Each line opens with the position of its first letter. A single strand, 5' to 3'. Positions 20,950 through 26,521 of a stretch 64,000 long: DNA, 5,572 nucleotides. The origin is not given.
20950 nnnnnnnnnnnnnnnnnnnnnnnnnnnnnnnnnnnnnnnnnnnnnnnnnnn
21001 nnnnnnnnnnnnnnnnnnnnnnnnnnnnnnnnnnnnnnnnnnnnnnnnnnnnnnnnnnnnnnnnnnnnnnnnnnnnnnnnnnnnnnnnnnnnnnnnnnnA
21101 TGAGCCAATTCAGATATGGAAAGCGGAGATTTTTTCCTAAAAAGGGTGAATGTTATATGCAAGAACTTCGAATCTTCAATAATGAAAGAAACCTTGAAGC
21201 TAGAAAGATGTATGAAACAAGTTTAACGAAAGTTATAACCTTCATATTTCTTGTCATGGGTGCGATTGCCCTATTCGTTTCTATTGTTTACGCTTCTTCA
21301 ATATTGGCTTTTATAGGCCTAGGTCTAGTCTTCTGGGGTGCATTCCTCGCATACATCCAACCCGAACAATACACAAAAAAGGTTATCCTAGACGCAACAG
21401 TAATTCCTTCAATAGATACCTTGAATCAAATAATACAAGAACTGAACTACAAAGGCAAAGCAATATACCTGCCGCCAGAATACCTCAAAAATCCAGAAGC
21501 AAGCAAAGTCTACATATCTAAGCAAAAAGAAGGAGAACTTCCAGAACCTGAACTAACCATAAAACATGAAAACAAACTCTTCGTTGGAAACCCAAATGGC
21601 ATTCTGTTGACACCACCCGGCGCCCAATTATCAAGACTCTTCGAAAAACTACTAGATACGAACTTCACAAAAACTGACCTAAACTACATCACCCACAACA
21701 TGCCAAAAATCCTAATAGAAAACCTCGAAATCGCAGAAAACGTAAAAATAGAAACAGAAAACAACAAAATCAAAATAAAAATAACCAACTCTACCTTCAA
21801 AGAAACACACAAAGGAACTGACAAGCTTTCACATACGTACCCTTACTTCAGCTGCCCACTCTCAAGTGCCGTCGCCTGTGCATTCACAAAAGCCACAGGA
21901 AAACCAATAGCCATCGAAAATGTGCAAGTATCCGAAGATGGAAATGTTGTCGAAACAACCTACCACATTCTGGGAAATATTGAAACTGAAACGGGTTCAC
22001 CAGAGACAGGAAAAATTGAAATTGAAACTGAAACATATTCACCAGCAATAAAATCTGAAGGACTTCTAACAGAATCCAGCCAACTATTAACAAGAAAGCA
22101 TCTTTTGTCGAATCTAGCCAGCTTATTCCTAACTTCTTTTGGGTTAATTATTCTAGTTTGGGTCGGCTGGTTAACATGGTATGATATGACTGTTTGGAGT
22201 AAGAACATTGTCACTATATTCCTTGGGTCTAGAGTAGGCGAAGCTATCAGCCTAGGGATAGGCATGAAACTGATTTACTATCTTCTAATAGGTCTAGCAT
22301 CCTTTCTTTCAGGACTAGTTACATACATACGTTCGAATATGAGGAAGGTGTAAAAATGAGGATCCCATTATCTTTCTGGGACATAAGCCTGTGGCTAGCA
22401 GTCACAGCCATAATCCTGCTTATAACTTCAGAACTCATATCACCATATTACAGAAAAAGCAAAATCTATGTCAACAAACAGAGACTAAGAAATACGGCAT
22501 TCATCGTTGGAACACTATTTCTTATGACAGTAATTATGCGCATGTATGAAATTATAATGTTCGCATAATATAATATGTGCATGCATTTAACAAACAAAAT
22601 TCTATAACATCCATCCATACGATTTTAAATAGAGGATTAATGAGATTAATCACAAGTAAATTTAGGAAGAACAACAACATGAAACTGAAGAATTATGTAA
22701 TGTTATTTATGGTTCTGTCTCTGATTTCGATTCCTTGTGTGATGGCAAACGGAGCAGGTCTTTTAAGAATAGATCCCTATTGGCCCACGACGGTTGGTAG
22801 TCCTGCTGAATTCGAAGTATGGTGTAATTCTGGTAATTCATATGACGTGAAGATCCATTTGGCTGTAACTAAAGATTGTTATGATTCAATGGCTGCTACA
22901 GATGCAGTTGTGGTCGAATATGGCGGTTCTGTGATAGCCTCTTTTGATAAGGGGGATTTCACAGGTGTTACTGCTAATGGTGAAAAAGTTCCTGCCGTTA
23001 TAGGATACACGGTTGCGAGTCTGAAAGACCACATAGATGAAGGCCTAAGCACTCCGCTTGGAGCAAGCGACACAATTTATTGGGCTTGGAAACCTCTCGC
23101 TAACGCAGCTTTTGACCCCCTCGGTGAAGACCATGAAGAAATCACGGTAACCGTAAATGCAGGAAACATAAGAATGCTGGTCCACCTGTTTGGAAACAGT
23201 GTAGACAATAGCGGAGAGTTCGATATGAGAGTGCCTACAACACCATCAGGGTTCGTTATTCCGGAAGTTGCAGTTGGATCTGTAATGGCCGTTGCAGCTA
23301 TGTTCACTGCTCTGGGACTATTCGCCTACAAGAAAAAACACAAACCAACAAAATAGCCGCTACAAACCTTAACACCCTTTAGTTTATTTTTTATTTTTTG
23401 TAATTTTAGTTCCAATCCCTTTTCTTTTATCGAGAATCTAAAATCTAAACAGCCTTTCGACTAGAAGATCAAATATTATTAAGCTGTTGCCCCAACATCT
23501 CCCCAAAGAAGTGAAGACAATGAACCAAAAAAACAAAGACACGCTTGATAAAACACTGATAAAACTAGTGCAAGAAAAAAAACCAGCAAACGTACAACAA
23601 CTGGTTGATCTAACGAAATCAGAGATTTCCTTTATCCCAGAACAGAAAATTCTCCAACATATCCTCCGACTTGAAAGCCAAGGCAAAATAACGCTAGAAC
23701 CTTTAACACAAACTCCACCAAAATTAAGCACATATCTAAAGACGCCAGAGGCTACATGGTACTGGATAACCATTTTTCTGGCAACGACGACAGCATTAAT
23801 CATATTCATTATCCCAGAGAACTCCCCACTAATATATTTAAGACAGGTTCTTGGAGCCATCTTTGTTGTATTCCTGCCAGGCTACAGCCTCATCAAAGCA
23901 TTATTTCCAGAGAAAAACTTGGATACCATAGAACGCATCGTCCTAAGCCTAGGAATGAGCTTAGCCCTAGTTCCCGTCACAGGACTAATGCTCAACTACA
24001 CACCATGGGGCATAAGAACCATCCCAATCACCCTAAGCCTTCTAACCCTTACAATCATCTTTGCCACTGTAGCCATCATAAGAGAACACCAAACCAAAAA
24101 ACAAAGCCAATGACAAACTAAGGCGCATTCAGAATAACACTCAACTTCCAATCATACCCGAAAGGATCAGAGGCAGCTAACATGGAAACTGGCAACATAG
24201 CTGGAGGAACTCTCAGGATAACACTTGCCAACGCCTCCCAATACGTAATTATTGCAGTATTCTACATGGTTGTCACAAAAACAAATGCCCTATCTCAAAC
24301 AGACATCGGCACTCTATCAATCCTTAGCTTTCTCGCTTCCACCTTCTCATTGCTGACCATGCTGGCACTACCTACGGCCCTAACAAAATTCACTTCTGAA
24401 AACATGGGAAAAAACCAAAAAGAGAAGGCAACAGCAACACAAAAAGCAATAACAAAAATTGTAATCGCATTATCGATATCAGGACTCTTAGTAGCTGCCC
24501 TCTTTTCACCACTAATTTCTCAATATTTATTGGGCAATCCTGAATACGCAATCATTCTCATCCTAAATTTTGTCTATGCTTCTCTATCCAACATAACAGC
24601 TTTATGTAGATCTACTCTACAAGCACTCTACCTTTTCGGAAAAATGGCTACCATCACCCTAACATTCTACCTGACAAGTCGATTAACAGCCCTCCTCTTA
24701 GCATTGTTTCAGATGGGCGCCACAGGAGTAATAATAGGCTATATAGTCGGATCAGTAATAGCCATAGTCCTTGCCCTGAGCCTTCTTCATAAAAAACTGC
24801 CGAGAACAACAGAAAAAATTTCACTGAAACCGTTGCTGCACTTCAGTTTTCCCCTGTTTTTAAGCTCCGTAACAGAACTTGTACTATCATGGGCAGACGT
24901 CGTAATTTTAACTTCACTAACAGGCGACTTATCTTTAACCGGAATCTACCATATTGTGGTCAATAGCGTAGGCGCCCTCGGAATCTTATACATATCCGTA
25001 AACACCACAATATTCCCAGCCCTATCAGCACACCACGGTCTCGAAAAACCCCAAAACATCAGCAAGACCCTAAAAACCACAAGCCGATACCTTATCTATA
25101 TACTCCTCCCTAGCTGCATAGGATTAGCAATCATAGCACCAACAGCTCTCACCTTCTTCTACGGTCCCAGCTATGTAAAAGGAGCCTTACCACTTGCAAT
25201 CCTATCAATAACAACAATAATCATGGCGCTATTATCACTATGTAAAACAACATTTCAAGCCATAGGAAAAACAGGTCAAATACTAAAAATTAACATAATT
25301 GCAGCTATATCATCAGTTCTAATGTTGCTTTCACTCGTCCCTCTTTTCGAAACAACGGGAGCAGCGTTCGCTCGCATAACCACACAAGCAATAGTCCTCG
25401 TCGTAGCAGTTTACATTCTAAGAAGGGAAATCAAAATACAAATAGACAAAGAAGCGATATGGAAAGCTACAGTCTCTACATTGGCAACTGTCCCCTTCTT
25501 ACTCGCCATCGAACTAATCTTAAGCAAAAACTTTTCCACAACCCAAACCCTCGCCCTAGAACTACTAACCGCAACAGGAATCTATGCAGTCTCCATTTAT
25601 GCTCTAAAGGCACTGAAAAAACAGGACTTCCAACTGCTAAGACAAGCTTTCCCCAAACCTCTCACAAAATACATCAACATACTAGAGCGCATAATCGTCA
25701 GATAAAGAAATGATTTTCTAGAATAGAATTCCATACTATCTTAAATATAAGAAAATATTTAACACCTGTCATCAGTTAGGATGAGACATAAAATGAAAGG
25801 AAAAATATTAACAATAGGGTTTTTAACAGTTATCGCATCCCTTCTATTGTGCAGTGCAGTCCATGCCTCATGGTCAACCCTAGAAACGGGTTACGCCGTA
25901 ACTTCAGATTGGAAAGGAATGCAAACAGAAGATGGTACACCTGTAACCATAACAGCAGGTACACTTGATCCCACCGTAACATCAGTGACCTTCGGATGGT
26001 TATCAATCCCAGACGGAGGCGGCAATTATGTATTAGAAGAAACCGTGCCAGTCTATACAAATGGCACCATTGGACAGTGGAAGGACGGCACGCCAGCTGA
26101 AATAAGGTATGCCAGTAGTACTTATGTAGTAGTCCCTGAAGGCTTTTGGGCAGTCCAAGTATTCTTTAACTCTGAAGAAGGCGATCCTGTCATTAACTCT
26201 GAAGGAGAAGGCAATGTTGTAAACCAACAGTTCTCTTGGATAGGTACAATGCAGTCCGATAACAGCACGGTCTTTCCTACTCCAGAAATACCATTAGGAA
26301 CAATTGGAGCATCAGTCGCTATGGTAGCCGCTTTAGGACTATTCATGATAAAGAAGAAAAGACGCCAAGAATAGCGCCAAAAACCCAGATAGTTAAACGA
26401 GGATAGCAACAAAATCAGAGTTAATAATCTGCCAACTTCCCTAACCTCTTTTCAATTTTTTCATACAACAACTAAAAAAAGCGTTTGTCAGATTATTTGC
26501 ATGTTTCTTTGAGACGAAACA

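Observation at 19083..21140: Archaeosortase fused to a Zn-ribbon, an EpsI-like ectodomain and a cytoplasmic winged-helix-like tail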

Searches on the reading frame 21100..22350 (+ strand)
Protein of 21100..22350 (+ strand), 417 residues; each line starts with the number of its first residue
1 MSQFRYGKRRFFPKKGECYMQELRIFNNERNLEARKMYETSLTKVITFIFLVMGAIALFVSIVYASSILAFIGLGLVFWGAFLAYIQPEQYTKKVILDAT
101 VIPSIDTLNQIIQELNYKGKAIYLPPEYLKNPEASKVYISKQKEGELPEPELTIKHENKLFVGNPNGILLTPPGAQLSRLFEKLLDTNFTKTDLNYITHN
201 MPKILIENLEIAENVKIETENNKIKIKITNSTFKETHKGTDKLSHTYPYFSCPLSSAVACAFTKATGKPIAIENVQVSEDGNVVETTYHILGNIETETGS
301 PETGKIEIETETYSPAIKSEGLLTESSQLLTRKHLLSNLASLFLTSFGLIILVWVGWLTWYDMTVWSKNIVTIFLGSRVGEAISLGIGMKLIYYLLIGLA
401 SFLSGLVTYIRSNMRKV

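Call 8: search_protein_families(library=pfam, proteins=[window:21100-22350:+], max_evalue=0.001)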
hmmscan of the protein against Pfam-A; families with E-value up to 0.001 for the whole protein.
window:21100-22350:+ (417 aa): 0 families

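Call 37: search_protein_families(library=ncbifam, proteins=[window:21100-22350:+], max_evalue=10)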
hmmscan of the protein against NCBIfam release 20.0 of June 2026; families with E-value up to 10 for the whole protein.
window:21100-22350:+ (417 aa): 3 families
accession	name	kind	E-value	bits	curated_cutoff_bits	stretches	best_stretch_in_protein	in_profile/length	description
NF010632.0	PRK14029.1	equivalog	0.017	14.8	335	1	241-312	29-99/185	pyruvate/ketoisovalerate ferredoxin oxidoreductase subunit gamma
NF006321.0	PRK08534.1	equivalog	0.094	12.4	225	1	241-315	29-102/181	pyruvate ferredoxin oxidoreductase subunit gamma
NF058603.1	SCO2097_fam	equivalog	1.1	9.6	110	1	41-93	39-91/129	SCO2097 family morphological protein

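Call 66: search_protein_families(library=pfam, proteins=[window:21100-22350:+], max_evalue=1)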
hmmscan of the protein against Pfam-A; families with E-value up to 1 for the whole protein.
window:21100-22350:+ (417 aa): 2 families
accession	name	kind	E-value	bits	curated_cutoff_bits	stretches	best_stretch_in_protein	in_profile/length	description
PF07332.16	Phage_holin_3_6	-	0.081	13.4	28.4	1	21-81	17-82/116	Putative Actinobacterial Holin-X, holin superfamily III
PF18181.6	SLATT_1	-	0.13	12.8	26.3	1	43-96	24-79/122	SMODS and SLOG-associating 2TM effector domain 1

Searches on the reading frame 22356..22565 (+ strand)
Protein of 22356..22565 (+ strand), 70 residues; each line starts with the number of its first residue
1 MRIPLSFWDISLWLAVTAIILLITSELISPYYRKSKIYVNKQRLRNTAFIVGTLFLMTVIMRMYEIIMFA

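Call 37: search_protein_families(library=ncbifam, proteins=[window:22356-22565:+], max_evalue=10)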
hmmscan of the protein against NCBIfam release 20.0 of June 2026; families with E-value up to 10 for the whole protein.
window:22356-22565:+ (70 aa): 1 family
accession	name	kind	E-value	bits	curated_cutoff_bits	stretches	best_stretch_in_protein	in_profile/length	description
NF001282.0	PRK00235.2-4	equivalog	0.046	13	342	1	6-51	195-236/286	adenosylcobinamide-GDP ribazoletransferase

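Call 66: search_protein_families(library=pfam, proteins=[window:22356-22565:+], max_evalue=1)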
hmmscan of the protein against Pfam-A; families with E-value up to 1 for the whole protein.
window:22356-22565:+ (70 aa): 1 family
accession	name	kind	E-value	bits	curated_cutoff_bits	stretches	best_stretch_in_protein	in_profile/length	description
PF13800.11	Sigma_reg_N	-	0.12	13.1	26.3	1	38-64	7-33/91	Sigma factor regulator N-terminal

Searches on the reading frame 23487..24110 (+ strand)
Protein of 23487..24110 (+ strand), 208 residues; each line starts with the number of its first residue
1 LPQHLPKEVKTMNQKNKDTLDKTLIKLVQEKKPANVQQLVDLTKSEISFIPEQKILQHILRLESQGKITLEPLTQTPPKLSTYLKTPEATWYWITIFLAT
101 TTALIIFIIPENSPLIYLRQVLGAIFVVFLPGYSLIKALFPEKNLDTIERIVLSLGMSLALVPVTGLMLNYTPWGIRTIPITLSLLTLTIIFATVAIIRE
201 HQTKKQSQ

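Call 9: search_protein_families(library=pfam, proteins=[window:23487-24110:+], max_evalue=0.001)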
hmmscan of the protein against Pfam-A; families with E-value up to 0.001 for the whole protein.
window:23487-24110:+ (208 aa): 1 family
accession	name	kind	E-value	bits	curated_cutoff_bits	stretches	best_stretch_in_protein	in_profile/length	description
PF07760.16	DUF1616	-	6.6e-32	111.3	31.6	1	98-206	4-123/307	Protein of unknown function (DUF1616)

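Call 37: search_protein_families(library=ncbifam, proteins=[window:23487-24110:+], max_evalue=10)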
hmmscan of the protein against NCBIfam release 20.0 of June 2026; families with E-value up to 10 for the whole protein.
window:23487-24110:+ (208 aa): 1 family
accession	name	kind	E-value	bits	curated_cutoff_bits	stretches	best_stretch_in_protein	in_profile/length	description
NF052408.1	NOVXTKCP_fam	equivalog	1.9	8.6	60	1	178-206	14-42/46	NOVXTKCP family nitrogen cycling protein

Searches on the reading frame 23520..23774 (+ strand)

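Call 66: search_protein_families(library=pfam, proteins=[window:23520-23774:+], max_evalue=1)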
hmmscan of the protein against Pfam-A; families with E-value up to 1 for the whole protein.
window:23520-23774:+ (85 aa): 4 families
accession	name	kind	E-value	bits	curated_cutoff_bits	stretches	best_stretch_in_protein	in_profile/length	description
PF23192.1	NOMO_12th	-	0.042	15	27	1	6-54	14-66/98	NOMO C-terminal transthyretin-like domain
PF07106.19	TBPIP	-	0.088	13.2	22.8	1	16-58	10-49/62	TBPIP/Hop2 winged helix domain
PF13412.12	HTH_24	-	0.11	12.5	21.9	1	34-58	24-48/48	Winged helix-turn-helix DNA-binding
PF17778.7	BLACT_WH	-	0.25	11.8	22.8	1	41-58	22-39/46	Beta-lactamase associated winged helix domain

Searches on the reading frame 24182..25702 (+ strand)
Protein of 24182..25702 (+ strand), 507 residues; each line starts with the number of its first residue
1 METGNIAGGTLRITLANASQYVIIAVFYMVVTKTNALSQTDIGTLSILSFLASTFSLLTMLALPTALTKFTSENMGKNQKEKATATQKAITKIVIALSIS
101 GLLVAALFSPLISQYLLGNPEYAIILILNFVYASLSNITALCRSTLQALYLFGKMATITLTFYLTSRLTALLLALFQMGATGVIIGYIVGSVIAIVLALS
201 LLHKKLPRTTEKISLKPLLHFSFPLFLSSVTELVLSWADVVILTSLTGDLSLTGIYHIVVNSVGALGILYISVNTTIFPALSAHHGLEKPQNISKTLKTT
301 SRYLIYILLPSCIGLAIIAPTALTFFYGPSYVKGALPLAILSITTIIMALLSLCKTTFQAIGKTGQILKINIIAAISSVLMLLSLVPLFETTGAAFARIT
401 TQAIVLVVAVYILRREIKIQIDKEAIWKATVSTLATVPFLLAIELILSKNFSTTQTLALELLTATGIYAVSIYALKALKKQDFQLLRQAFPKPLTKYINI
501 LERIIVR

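Call 9: search_protein_families(library=pfam, proteins=[window:24182-25702:+], max_evalue=0.001)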
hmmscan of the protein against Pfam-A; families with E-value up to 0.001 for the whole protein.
window:24182-25702:+ (507 aa): 4 families
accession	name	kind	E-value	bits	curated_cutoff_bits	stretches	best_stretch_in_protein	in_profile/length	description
PF01943.22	Polysacc_synt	-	4.8e-20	72.6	28.2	1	9-283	4-272/274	Polysaccharide biosynthesis protein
PF13440.11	Polysacc_synt_3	-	2.7e-16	60.1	23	1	79-332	38-289/293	Polysaccharide biosynthesis protein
PF03023.19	MurJ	-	2.2e-15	56.7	27.4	1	77-455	46-439/451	Lipid II flippase MurJ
PF01554.23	MatE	-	3.5e-07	30.5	24.9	1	224-379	1-156/161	MatE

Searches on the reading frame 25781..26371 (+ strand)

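Call 9: search_protein_families(library=pfam, proteins=[window:25781-26371:+], max_evalue=0.001)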
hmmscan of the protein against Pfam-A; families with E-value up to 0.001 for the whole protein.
window:25781-26371:+ (197 aa): 0 families

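Call 37: search_protein_families(library=ncbifam, proteins=[window:25781-26371:+], max_evalue=10)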
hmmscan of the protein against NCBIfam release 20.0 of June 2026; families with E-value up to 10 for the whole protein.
window:25781-26371:+ (197 aa): 2 families
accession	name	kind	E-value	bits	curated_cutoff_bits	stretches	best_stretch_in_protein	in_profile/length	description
NF038309.1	HisXaaSer_A3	equivalog_domain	0.035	13.9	65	1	6-33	22-49/81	His-Xaa-Ser repeat protein HxsA3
TIGR01167.1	LPXTG_anchor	domain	0.36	11.6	15.9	1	172-194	13-33/34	LPXTG cell wall anchor domain-containing protein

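Call 66: search_protein_families(library=pfam, proteins=[window:25781-26371:+], max_evalue=1)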
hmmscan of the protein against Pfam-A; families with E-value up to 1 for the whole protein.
window:25781-26371:+ (197 aa): 1 family
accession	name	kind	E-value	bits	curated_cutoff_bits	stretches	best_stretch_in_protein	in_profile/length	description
PF00746.26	Gram_pos_anchor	-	0.053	13.9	20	1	172-196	19-41/43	LPXTG cell wall anchor motif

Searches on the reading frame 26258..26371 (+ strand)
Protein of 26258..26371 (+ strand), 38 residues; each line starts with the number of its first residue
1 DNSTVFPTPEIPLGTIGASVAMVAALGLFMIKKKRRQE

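Call 68: search_protein_families(library=ncbifam, proteins=[window:26258-26371:+], max_evalue=10)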
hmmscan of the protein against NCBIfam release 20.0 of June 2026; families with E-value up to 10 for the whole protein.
seq(38 aa): 3 families
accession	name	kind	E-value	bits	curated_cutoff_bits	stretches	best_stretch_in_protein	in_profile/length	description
TIGR01167.1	LPXTG_anchor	domain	0.0094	16.6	15.9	1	13-35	13-33/34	LPXTG cell wall anchor domain-containing protein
NF045534.1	small_EYxxD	equivalog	0.14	11.9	29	1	20-36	16-36/37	EYxxD motif small membrane protein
NF033846.1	Rumino_NPXTG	domain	2.1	8.8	23.5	1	16-35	9-29/30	NPXTG-anchored protein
